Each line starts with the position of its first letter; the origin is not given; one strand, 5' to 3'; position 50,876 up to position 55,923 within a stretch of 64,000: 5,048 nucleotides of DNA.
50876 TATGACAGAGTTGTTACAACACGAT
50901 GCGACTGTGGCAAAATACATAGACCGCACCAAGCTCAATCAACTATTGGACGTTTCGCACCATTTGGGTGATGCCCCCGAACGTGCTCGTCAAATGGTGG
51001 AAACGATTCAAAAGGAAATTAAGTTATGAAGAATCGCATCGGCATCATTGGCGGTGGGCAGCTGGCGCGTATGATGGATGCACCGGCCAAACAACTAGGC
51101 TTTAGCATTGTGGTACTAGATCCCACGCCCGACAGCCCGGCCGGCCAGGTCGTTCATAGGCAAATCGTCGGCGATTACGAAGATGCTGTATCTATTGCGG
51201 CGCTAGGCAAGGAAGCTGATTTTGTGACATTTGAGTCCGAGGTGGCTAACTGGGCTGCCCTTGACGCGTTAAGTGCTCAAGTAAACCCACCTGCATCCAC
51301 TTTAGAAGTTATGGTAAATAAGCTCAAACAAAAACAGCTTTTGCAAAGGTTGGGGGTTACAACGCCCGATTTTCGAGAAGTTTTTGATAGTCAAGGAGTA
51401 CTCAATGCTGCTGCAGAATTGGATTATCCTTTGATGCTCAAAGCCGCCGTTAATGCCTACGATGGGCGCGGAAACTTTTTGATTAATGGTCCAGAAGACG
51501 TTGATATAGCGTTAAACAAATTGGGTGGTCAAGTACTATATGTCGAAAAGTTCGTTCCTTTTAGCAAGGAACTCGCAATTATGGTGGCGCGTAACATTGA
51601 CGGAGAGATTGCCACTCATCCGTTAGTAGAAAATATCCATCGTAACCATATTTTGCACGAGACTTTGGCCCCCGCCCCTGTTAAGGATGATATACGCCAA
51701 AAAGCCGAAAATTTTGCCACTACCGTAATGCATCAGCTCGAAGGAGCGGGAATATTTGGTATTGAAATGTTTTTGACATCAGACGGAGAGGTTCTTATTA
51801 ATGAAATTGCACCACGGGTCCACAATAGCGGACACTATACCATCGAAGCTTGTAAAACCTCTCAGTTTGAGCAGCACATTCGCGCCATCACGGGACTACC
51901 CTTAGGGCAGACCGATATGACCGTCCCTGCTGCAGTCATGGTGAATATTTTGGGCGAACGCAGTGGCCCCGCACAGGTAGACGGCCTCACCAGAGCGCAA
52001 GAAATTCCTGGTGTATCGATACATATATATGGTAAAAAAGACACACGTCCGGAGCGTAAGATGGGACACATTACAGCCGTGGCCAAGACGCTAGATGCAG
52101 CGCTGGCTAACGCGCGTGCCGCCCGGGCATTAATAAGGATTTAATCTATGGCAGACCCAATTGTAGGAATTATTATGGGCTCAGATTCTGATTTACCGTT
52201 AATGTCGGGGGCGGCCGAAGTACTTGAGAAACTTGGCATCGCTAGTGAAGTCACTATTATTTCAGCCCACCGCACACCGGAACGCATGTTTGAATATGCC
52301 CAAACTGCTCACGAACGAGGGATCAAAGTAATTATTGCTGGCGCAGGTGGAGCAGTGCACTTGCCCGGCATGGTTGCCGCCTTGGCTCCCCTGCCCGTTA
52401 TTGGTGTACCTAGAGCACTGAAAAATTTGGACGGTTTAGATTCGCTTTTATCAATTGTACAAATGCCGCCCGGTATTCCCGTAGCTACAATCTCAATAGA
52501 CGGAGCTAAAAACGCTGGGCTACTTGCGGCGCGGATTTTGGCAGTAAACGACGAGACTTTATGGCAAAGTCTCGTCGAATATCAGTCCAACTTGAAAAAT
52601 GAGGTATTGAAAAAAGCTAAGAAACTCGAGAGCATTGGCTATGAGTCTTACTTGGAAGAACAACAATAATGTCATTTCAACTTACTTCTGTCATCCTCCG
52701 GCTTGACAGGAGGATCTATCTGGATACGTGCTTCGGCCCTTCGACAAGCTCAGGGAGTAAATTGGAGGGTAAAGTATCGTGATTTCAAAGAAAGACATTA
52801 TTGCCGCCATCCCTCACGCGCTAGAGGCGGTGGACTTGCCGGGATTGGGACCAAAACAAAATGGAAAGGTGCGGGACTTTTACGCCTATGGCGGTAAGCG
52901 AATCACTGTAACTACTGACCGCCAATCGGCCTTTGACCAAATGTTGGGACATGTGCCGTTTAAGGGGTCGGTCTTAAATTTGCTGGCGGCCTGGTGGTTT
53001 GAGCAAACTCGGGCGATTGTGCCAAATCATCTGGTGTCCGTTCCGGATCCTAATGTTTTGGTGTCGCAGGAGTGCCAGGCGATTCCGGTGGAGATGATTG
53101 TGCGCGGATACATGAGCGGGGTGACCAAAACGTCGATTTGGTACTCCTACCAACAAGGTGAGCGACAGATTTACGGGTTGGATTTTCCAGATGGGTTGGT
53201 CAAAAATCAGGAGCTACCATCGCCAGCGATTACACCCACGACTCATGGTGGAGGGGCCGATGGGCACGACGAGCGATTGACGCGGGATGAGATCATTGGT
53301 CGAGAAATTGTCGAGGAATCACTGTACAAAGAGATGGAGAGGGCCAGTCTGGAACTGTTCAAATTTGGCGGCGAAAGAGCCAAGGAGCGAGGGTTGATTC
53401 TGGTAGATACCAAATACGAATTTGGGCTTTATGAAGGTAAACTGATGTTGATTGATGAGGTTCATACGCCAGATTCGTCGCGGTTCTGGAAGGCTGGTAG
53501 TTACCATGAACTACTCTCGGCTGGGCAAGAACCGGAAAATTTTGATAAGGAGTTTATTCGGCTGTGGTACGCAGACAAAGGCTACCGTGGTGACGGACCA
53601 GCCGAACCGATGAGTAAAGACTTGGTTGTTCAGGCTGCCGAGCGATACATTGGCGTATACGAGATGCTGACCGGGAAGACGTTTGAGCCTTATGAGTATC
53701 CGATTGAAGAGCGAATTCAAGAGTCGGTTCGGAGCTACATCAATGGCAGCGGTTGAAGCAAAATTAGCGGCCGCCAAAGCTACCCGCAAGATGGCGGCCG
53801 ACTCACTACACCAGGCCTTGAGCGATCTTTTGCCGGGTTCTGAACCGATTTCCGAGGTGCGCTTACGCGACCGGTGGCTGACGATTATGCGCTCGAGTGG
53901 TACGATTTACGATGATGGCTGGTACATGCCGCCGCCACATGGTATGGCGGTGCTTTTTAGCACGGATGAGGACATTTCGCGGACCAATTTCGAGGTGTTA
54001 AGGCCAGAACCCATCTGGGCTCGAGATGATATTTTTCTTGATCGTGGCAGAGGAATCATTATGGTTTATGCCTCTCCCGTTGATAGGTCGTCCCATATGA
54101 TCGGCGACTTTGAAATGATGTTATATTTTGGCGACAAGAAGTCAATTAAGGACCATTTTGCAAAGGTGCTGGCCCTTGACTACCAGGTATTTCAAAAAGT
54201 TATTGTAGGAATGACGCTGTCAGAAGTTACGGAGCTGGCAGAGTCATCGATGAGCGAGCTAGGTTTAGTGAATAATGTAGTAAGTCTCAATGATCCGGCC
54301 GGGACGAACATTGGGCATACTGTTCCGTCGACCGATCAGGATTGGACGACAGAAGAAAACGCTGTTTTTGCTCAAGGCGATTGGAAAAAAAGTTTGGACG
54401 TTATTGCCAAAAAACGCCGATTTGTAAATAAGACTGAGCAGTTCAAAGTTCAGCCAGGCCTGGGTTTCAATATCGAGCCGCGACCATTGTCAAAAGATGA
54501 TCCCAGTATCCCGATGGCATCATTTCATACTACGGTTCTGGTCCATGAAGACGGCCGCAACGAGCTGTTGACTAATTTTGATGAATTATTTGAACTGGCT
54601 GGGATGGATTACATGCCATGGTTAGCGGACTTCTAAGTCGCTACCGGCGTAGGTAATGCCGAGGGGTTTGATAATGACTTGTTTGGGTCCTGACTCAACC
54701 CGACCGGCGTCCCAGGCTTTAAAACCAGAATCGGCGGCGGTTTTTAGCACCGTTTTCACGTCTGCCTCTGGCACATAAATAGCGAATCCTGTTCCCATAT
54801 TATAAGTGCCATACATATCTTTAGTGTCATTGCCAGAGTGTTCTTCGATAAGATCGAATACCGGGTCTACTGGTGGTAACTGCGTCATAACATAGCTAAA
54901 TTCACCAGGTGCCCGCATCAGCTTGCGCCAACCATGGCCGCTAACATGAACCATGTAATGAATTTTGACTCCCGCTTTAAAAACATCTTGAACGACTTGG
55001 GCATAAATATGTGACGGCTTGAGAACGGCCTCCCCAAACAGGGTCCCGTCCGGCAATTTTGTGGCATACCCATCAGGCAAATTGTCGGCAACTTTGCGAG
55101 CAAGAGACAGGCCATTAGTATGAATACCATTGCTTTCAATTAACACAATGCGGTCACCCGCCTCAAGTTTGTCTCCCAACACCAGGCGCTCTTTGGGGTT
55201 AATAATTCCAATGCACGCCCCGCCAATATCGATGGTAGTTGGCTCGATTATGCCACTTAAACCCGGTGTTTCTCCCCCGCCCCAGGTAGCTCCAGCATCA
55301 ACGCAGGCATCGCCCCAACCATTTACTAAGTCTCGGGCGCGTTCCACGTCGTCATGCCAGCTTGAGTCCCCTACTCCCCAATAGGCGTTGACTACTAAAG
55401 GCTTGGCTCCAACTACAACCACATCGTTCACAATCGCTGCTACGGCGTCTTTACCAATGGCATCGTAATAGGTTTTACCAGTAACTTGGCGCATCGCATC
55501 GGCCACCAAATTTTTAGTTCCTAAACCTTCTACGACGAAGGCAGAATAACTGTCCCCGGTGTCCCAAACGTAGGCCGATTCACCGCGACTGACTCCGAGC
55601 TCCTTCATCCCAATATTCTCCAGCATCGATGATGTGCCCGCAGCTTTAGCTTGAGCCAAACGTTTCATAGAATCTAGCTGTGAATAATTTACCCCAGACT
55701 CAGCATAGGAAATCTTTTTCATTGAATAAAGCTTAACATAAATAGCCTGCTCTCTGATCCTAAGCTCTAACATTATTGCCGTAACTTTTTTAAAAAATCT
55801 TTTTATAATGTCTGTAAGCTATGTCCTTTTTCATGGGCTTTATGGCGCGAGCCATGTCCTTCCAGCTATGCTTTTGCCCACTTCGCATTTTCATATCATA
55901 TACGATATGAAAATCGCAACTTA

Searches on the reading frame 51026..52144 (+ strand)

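Call 55: search_protein_families(library=pfam, proteins=[window:51026-52144:+], max_evalue=0.01)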
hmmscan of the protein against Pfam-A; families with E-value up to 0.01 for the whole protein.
window:51026-52144:+ (372 aa): 8 families
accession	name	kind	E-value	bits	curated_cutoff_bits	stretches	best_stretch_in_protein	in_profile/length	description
PF02222.28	ATP-grasp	-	9.2e-62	208.3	27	1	104-281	1-179/179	ATP-grasp domain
PF22660.2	RS_preATP-grasp-like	-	2.1e-24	86.2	27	1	4-95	3-96/98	Ribonucleotide synthetase preATP-grasp domain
PF17769.7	PurK_C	-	2.7e-20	72.3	22.6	1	303-360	1-54/56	Phosphoribosylaminoimidazole carboxylase C-terminal domain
PF02786.22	CPSase_L_D2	-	4.4e-08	33.3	19.8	1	101-274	4-189/211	Carbamoyl-phosphate synthase L chain, ATP binding domain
PF21244.3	PurT_C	-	4.4e-06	26.5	26.7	1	312-368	11-66/68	PurT, C-terminal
PF07478.18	Dala_Dala_lig_C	-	3.4e-05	23.9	24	1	127-262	23-173/204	D-ala D-ala ligase C-terminus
PF18603.7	LAL_C2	-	0.0014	19.3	29.4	0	318-372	14-75/78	L-amino acid ligase C-terminal domain 2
PF02655.19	ATP-grasp_3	-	0.0095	16.5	23.2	0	98-266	3-158/160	ATP-grasp domain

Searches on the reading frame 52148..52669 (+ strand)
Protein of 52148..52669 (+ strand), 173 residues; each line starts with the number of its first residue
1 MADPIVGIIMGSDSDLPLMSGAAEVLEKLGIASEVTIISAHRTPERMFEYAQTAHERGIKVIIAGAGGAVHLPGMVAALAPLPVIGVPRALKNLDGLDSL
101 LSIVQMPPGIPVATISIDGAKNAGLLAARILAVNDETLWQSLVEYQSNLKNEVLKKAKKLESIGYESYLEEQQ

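Call 55: search_protein_families(library=pfam, proteins=[window:52148-52669:+], max_evalue=0.01)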
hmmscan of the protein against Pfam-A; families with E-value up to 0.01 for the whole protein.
window:52148-52669:+ (173 aa): 1 family
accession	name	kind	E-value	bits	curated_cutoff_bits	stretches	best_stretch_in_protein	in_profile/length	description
PF00731.26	AIRC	-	2.9e-65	218.8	30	1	6-151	2-147/148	AIR carboxylase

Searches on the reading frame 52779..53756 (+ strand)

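Call 55: search_protein_families(library=pfam, proteins=[window:52779-53756:+], max_evalue=0.01)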
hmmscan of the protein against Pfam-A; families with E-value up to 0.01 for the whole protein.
window:52779-53756:+ (325 aa): 1 family
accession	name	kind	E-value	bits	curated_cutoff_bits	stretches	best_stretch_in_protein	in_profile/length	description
PF01259.24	SAICAR_synt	-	1.5e-59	202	20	1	28-269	4-226/233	SAICAR synthetase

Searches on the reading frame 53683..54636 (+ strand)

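Call 55: search_protein_families(library=pfam, proteins=[window:53683-54636:+], max_evalue=0.01)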
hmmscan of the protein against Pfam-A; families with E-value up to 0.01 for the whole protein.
window:53683-54636:+ (317 aa): 1 family
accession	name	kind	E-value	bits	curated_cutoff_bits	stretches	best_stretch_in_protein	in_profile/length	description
PF00557.29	Peptidase_M24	-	0.0057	16.9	23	0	138-287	88-206/208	Metallopeptidase family M24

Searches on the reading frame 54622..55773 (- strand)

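Call 55: search_protein_families(library=pfam, proteins=[window:54622-55773:-], max_evalue=0.01)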
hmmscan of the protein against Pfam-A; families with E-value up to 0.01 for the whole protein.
window:54622-55773:- (383 aa): 2 families
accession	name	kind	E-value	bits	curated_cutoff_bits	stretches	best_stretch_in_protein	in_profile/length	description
PF02769.27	AIRS_C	-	5.5e-14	53.1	23.1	1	204-367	1-153/156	AIR synthase related protein, C-terminal domain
PF00586.29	AIRS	-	2.5e-12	47.6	24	1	65-191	2-112/112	AIR synthase related protein, N-terminal domain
